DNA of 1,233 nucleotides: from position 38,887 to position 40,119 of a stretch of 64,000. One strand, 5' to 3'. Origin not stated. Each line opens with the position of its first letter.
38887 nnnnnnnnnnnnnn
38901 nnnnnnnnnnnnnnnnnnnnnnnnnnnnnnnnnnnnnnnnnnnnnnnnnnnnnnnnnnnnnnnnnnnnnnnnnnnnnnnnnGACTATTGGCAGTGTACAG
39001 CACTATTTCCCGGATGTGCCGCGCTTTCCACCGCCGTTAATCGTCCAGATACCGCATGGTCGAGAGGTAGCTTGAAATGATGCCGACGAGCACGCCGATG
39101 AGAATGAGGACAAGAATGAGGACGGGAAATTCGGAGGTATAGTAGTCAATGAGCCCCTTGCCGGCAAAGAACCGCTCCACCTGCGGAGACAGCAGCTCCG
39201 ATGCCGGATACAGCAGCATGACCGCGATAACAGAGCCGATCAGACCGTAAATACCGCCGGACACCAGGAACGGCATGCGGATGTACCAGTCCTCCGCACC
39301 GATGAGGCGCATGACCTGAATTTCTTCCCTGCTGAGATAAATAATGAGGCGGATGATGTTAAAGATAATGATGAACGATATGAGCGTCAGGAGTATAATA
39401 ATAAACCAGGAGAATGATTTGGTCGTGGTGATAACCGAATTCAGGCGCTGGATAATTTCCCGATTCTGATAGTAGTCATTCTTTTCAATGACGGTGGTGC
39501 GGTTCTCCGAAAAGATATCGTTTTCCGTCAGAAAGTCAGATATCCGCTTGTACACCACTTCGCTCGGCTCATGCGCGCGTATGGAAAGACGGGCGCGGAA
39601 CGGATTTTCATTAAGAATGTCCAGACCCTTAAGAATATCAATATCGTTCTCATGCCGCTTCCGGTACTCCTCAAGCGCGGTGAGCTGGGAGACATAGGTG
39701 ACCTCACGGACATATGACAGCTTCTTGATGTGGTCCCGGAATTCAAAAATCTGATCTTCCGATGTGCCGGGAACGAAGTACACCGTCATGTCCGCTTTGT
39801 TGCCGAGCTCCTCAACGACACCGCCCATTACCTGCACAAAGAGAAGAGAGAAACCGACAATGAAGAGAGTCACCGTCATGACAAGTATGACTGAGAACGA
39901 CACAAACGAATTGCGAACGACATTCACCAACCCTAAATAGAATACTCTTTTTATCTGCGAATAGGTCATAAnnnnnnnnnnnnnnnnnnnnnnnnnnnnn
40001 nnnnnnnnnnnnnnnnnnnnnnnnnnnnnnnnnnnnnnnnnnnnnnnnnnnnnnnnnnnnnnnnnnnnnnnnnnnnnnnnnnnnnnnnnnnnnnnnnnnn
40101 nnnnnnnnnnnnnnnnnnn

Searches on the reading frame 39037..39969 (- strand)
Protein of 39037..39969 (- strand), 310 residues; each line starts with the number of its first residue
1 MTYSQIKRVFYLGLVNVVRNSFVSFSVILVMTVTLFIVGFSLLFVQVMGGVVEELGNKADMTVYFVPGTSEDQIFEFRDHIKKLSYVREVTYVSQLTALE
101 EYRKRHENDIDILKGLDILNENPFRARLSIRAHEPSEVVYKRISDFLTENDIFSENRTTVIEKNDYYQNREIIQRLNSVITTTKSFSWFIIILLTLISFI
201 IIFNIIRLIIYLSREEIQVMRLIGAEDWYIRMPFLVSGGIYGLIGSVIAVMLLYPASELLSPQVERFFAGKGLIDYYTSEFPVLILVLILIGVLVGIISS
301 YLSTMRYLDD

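Call 14: search_protein_families(library=ncbifam, proteins=[window:39037-39969:-], max_evalue=0.00001)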
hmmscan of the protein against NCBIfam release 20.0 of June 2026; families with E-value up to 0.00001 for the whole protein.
window:39037-39969:- (310 aa): 4 families
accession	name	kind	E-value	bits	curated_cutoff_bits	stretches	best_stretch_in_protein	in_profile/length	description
TIGR00439.2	FtsX_Gneg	equivalog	3.1e-53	180.9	255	1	10-308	5-291/292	permease-like cell division protein FtsX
NF038347.1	FtsX_Gpos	exception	1.4e-51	175.6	225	1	5-308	3-295/296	permease-like cell division protein FtsX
NF038346.1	FtsX_actino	exception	1.5e-34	119.8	250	1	15-308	10-306/308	permease-like cell division protein FtsX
TIGR02212.1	lolCE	equivalog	7.5e-06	25.1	362.45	0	189-252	268-334/411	lipoprotein-releasing ABC transporter permease subunit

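Call 15: find_encoding_contigs(protein=window:39037-39969:-, flank=2000, max_places=4)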
Protein window:39037-39969:- (310 aa): 4 contigs read that carry it; 3 places shown.
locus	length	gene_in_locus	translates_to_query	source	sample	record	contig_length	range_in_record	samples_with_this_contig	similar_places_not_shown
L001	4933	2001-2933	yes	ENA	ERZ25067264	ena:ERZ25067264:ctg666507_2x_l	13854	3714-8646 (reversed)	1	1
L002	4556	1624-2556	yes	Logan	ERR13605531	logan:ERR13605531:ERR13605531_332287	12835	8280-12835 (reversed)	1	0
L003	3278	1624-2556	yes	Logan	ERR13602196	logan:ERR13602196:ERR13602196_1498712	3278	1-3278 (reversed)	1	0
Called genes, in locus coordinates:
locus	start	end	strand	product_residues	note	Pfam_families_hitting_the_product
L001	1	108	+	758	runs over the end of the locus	PF00092:VWA, PF13519:VWA_2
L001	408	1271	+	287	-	PF03462:PCRF, PF00472:RF-1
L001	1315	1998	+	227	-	PF00005:ABC_tran, PF02463:SMC_N (faint), PF13304:AAA_21 (faint)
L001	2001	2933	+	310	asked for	PF18075:FtsX_ECD, PF02687:FtsX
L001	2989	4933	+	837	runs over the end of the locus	PF14312:FG-GAP_2, PF01471:PG_binding_1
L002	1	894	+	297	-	?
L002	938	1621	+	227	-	PF00005:ABC_tran, PF02463:SMC_N (faint), PF13304:AAA_21 (faint)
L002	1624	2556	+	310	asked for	PF18075:FtsX_ECD, PF02687:FtsX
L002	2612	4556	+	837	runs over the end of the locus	PF14312:FG-GAP_2, PF01471:PG_binding_1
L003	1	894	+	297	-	?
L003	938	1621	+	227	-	PF00005:ABC_tran, PF02463:SMC_N (faint), PF13304:AAA_21 (faint)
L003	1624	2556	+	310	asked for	PF18075:FtsX_ECD, PF02687:FtsX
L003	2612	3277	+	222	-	?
